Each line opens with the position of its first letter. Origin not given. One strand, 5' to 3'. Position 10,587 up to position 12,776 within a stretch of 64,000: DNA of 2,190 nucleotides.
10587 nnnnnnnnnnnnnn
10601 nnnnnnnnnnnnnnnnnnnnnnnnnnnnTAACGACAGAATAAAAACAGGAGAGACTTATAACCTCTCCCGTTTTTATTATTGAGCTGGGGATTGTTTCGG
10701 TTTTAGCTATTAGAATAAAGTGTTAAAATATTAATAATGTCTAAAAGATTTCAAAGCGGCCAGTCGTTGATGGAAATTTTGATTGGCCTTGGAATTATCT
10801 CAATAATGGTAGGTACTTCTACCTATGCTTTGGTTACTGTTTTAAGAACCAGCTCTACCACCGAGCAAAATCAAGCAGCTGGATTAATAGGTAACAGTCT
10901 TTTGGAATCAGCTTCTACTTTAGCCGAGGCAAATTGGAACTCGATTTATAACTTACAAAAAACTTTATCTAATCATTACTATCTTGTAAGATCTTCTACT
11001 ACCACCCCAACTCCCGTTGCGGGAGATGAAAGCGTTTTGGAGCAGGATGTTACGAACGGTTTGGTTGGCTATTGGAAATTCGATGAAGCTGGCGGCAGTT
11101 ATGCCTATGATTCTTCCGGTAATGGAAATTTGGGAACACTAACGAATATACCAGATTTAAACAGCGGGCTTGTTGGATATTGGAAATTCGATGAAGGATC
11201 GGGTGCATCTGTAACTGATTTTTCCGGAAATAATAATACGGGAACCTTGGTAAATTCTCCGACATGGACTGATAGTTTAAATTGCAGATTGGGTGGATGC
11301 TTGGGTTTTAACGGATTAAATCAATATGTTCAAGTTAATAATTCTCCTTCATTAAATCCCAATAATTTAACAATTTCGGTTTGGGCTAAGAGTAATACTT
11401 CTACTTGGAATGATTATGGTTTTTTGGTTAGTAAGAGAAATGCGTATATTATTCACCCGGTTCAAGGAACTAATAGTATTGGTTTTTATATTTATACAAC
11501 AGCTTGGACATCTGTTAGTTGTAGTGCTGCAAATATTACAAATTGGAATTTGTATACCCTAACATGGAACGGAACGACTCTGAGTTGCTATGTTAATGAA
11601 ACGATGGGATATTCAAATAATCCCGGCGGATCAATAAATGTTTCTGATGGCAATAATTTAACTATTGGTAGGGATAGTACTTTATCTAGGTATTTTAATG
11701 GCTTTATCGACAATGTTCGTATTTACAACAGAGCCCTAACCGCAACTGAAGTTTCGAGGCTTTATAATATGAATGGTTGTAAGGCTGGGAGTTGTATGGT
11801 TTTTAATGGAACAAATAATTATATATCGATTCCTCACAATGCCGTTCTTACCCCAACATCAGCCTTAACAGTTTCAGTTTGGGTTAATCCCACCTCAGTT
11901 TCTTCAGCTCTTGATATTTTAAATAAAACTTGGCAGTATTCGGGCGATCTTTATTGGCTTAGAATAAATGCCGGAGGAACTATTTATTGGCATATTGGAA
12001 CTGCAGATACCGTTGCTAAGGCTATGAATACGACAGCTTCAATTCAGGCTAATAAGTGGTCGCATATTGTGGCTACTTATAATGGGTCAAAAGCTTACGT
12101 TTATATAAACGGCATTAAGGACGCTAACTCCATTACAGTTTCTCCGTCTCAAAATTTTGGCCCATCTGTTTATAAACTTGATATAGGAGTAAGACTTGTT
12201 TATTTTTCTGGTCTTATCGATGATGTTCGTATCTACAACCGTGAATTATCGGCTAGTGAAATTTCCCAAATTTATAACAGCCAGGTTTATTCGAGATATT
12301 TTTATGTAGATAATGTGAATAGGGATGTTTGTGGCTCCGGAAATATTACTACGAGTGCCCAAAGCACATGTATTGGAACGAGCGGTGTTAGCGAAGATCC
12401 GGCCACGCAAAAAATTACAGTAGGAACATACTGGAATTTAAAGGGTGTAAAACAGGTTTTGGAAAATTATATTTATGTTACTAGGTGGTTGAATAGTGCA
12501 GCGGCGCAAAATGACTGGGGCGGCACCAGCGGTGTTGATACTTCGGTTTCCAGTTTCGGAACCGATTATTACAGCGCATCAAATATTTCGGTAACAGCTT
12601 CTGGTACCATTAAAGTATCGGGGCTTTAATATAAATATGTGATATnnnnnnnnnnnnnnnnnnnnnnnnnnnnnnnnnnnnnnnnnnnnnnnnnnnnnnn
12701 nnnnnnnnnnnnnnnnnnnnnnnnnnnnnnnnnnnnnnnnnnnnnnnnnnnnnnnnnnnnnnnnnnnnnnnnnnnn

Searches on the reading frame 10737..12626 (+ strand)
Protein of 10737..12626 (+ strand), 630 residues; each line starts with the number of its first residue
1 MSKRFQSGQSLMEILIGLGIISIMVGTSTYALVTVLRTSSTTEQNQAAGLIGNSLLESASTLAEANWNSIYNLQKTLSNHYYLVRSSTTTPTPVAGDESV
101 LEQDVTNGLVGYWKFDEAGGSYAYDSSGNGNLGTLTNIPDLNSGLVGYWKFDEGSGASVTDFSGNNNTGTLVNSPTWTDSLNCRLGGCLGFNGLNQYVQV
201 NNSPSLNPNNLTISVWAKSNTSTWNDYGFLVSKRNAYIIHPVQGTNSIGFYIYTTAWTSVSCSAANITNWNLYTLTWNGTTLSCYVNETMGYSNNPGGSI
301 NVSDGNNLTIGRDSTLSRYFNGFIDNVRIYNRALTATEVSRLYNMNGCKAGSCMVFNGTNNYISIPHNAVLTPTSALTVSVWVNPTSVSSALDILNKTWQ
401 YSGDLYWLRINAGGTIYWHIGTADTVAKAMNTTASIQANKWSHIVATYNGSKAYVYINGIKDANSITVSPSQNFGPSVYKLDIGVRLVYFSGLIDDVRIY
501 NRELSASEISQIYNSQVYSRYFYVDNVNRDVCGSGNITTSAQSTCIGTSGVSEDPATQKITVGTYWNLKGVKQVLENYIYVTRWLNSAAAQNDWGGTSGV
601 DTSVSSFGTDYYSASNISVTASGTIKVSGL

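Call 6: search_protein_families(library=pfam, proteins=[window:10737-12626:+], max_evalue=0.01)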
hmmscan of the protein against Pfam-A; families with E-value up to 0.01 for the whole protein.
window:10737-12626:+ (630 aa): 4 families
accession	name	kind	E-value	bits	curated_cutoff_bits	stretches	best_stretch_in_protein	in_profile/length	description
PF13385.13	Laminin_G_3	-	5.1e-55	186.2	27.6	2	357-510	1-151/151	Concanavalin A-like lectin/glucanases superfamily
PF02973.23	Sialidase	-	0.0048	16.9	26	0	318-341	160-183/189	Sialidase, N-terminal domain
PF00054.30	Laminin_G_1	-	0.0061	17.2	24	0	413-471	28-85/131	Laminin G domain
PF07963.17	N_methyl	-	0.0088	16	21.2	0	4-26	2-24/27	Prokaryotic N-terminal methylation motif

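Call 60: search_protein_families(library=ncbifam, proteins=[window:10737-12626:+], max_evalue=1)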
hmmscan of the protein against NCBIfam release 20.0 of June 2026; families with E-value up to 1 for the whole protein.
window:10737-12626:+ (630 aa): 2 families
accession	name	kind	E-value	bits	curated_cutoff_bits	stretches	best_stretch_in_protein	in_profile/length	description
NF052521.1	TafC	equivalog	1.8e-31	109.6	410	2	350-515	191-362/373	TafC family fimbrial protein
TIGR02523.1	type_IV_pilV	equivalog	0.092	13.2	52.2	1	6-90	1-84/139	type IV pilus modification protein PilV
